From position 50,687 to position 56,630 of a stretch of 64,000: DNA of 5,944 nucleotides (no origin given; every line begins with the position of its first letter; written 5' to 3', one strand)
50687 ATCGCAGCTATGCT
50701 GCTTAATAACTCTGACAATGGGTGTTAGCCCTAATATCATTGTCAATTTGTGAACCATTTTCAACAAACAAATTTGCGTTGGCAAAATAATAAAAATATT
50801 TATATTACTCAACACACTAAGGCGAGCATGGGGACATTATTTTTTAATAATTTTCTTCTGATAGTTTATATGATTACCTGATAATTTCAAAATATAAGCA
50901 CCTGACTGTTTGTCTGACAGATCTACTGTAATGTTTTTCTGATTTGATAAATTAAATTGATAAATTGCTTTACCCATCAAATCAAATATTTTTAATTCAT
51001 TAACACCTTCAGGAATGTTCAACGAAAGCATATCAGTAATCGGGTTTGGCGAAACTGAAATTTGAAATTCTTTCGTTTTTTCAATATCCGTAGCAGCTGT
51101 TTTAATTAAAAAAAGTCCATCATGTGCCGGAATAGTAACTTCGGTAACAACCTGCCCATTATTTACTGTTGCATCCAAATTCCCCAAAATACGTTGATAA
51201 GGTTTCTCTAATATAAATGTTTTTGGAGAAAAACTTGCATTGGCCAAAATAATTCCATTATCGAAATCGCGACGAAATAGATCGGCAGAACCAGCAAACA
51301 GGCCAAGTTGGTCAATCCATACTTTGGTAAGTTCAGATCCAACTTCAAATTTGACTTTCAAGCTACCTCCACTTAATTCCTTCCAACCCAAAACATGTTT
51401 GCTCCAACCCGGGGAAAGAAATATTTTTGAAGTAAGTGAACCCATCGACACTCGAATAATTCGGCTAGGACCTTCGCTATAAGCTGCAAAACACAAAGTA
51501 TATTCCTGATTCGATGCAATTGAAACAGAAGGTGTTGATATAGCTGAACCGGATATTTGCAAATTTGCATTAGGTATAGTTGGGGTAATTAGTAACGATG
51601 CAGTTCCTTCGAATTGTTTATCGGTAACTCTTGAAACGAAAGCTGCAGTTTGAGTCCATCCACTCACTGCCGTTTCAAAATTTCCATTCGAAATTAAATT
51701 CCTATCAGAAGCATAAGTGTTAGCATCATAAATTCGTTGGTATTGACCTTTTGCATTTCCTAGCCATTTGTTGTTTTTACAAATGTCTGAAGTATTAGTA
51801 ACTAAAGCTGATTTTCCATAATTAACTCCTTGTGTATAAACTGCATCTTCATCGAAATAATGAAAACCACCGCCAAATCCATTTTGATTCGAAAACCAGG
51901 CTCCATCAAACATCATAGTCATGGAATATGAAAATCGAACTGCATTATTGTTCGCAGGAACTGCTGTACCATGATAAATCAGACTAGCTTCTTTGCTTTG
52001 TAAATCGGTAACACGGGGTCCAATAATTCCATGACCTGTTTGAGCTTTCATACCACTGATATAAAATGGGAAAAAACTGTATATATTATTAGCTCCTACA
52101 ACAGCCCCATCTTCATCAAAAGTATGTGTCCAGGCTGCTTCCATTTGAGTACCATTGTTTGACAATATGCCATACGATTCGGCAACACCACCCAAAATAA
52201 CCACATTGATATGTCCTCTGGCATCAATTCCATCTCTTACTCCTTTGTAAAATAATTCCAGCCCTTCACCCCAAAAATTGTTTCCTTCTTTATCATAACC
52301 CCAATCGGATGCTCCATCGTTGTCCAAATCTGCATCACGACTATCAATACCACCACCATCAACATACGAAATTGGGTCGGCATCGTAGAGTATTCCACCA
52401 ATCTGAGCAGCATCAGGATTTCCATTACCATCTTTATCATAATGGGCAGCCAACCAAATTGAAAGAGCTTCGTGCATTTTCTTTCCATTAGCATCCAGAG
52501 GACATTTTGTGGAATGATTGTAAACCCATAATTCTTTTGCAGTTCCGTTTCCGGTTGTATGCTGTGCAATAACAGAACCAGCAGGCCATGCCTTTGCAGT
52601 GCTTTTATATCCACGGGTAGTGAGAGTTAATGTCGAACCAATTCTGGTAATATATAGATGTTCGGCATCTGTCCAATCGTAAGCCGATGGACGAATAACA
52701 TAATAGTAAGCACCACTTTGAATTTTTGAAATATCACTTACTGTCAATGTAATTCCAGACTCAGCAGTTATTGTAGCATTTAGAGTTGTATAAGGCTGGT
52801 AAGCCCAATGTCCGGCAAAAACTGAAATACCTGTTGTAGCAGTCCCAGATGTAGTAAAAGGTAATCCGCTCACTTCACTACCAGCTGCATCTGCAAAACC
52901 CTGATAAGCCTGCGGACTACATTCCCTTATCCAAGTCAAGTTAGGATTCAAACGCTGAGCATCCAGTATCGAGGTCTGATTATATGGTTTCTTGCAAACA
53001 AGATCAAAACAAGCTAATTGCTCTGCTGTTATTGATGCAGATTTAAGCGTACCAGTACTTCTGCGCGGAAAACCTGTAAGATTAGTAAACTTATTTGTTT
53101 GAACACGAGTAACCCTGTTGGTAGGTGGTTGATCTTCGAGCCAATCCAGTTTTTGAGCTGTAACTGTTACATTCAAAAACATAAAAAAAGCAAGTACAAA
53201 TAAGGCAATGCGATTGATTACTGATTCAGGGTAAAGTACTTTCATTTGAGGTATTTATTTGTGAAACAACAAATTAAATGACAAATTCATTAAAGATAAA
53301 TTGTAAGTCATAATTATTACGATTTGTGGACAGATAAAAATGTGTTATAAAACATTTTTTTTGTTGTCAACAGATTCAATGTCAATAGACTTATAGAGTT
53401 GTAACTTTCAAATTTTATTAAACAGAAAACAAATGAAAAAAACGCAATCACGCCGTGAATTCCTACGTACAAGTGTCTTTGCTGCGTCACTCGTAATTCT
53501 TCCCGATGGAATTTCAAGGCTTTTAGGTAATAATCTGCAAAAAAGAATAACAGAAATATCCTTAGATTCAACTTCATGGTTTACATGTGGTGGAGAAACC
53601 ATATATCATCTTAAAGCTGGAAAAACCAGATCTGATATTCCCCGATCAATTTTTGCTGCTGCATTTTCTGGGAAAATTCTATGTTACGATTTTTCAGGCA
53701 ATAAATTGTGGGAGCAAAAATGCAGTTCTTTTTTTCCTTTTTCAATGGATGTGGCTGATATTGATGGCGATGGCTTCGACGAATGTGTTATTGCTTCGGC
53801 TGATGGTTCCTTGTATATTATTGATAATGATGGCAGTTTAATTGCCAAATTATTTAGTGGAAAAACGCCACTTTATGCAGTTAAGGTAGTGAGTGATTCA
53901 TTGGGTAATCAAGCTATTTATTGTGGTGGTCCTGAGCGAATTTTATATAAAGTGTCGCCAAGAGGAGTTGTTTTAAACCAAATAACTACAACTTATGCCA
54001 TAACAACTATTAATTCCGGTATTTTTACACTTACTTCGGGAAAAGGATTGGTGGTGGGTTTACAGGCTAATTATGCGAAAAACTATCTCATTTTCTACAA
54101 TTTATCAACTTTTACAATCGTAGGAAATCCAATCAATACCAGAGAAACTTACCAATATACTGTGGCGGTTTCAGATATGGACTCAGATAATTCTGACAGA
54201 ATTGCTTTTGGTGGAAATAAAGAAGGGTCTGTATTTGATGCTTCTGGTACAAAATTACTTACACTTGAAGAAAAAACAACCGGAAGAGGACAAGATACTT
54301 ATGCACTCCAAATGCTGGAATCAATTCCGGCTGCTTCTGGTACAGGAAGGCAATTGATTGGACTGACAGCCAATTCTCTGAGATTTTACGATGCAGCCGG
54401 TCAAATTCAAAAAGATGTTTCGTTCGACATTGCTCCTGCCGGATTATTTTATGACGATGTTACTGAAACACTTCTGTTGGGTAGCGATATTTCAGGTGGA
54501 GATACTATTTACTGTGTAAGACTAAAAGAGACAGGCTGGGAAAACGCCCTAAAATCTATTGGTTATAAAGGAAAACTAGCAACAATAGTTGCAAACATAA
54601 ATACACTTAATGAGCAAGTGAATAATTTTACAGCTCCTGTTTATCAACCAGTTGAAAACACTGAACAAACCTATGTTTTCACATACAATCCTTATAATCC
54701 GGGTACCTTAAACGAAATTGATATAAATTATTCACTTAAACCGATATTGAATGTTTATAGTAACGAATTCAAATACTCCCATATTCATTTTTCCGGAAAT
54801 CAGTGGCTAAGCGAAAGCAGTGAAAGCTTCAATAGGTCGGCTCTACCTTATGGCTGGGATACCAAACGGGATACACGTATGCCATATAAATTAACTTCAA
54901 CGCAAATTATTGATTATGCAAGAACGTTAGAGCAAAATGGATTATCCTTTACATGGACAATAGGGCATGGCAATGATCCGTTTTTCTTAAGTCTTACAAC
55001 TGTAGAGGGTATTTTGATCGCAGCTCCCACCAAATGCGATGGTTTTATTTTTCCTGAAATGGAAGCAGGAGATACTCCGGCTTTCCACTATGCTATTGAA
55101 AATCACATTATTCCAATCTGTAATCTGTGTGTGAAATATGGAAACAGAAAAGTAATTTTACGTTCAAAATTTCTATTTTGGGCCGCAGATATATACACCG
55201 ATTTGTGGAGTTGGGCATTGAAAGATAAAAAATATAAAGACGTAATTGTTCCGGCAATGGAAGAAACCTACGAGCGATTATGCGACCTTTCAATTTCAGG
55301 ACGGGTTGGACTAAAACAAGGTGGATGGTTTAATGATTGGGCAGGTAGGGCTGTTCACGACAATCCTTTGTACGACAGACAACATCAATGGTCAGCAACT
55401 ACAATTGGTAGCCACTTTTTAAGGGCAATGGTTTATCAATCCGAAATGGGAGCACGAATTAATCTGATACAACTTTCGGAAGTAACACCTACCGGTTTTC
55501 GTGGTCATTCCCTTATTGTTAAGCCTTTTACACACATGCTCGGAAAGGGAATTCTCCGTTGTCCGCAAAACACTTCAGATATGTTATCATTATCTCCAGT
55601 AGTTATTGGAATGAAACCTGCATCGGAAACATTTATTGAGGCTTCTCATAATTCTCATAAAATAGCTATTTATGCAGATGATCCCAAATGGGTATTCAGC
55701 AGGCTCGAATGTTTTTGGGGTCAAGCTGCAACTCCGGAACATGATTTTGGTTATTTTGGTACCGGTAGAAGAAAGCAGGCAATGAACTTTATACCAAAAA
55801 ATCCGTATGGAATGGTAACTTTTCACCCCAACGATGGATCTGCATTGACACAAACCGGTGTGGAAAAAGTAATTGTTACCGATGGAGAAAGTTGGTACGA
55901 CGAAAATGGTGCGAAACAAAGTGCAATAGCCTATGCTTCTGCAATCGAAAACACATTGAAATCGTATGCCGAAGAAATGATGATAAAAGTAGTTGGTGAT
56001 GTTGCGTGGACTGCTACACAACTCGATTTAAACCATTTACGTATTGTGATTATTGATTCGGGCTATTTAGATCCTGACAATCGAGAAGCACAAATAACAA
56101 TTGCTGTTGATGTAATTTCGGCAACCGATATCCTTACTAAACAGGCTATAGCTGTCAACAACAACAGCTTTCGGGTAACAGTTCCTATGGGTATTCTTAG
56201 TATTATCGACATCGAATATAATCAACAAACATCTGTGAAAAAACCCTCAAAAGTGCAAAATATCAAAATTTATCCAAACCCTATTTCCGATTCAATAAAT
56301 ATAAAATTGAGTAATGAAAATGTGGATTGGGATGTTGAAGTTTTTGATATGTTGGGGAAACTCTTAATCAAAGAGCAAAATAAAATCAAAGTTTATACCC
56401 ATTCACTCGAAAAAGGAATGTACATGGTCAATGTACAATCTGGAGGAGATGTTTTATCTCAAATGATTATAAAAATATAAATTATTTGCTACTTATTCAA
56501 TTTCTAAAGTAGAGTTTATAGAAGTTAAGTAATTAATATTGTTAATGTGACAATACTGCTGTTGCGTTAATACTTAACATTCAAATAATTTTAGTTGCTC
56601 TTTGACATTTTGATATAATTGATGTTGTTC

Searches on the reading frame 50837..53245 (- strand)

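Call 17: search_protein_families(library=pfam, proteins=[window:50837-53245:-], max_evalue=0.001)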
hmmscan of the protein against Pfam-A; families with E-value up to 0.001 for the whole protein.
window:50837-53245:- (802 aa): 1 family
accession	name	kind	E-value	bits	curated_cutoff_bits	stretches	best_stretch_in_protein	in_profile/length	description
PF18962.6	Por_Secre_tail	-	5.6e-11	43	27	1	732-800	2-74/75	Secretion system C-terminal sorting domain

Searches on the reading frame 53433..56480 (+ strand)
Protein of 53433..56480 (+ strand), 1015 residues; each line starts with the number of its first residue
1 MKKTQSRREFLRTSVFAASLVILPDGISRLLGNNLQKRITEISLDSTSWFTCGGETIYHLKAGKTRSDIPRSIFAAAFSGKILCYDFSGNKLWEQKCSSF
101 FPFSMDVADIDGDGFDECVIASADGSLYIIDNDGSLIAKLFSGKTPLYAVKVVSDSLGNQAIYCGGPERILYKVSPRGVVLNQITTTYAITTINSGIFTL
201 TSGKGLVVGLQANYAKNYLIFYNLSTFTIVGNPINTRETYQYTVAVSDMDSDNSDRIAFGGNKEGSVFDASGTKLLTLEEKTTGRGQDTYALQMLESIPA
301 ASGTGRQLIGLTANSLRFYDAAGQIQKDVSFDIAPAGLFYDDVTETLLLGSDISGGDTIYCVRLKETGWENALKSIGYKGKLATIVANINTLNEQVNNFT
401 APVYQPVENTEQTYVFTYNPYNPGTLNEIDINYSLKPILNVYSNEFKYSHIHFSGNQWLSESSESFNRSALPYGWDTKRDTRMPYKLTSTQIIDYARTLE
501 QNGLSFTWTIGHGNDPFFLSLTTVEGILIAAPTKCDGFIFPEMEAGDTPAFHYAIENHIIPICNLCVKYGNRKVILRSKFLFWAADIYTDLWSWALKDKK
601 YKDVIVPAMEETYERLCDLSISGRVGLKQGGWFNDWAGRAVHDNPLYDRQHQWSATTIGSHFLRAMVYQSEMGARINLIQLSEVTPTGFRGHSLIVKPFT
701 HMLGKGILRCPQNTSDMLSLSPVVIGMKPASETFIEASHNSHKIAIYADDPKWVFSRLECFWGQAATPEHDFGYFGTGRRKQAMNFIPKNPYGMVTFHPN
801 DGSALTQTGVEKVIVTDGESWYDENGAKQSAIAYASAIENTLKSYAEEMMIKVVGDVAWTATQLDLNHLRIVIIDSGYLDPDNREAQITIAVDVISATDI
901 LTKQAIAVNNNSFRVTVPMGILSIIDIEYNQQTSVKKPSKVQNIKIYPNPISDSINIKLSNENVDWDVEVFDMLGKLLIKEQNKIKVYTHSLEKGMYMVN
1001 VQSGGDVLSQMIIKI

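Call 17: search_protein_families(library=pfam, proteins=[window:53433-56480:+], max_evalue=0.001)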
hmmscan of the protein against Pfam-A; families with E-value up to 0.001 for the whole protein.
window:53433-56480:+ (1015 aa): 6 families
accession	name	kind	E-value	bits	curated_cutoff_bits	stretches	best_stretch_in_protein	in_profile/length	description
PF25290.1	CGLA_M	-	2.3e-67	228.3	27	1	466-812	2-340/370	Lambda-carrageenase middle domain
PF25292.1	Beta-prop_CGLA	-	4.8e-27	95.7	26.8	1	73-190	2-119/316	Lambda-carrageenase beta-propeller domain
PF25291.1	CGLA_C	-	4.9e-21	75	27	1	853-928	2-79/79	Lambda-carrageenase C-terminal domain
PF18962.6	Por_Secre_tail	-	1.8e-13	51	27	1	946-1013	1-75/75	Secretion system C-terminal sorting domain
PF13570.13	Beta-prop_ACSF4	-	5.6e-05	23.1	133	1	67-192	142-259/329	Beta-alanine-activating enzyme, beta-propeller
PF13517.12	FG-GAP_3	-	8.1e-05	23.6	26.9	0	109-135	1-28/61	FG-GAP-like repeat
